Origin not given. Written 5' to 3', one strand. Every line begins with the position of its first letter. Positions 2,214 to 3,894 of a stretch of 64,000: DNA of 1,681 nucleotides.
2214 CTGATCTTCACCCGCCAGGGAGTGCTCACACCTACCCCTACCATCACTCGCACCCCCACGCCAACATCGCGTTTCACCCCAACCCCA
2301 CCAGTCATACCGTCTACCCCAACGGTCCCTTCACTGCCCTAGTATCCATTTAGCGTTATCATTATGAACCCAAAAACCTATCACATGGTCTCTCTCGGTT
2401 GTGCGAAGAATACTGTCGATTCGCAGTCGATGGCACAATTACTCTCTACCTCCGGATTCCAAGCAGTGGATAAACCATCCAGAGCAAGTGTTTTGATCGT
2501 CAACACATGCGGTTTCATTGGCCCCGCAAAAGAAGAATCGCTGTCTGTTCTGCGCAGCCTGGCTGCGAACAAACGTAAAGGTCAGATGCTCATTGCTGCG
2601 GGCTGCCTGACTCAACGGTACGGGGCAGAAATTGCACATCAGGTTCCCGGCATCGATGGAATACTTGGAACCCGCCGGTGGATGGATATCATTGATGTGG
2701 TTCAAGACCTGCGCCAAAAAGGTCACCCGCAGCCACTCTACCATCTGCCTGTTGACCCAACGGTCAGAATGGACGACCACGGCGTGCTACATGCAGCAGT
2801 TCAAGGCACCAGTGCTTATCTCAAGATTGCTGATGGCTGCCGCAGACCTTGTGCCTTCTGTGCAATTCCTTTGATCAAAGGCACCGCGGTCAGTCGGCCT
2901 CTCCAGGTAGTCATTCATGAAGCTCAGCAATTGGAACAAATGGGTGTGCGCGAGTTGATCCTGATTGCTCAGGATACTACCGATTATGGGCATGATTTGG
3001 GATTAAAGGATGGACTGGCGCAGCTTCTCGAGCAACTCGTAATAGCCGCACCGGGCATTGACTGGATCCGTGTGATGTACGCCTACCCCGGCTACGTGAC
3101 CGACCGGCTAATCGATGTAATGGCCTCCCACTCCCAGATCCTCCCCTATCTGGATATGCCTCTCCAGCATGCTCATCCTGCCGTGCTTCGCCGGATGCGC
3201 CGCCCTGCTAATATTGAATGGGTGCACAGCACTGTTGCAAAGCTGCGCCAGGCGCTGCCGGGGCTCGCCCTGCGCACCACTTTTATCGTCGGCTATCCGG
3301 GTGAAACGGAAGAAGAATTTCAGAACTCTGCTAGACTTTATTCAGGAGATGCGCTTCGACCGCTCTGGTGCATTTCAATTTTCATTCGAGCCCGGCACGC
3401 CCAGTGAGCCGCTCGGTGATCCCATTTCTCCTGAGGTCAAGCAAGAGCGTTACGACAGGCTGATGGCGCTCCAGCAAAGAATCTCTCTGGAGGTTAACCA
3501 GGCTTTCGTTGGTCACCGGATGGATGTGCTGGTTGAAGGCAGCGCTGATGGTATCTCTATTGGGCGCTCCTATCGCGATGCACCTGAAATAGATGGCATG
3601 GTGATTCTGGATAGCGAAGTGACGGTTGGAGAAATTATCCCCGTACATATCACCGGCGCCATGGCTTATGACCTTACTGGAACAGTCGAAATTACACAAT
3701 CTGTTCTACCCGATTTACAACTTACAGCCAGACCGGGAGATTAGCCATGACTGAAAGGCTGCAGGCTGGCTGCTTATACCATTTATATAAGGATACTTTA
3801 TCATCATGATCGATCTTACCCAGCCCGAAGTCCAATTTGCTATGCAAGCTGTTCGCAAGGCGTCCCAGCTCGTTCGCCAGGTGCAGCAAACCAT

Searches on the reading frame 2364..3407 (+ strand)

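Call 44: search_protein_families(library=pfam, max_evalue=0.001, proteins=[window:2364-3407:+])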
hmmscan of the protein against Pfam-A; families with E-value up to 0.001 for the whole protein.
window:2364-3407:+ (347 aa): 2 families
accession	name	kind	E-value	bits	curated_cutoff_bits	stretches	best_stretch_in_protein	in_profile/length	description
PF00919.26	UPF0004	-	3.1e-24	85.3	27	1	6-102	2-98/98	Uncharacterized protein family UPF0004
PF04055.27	Radical_SAM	-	1e-22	81.5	29.5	1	155-325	3-165/166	Radical SAM superfamily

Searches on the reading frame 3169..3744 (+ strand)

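Call 44: search_protein_families(library=pfam, max_evalue=0.001, proteins=[window:3169-3744:+])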
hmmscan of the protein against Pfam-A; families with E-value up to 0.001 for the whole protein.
window:3169-3744:+ (191 aa): 1 family
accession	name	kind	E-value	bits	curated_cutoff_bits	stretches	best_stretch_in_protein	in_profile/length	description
PF18693.7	TRAM_2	-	5.6e-19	68.5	27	1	114-173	1-62/63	TRAM domain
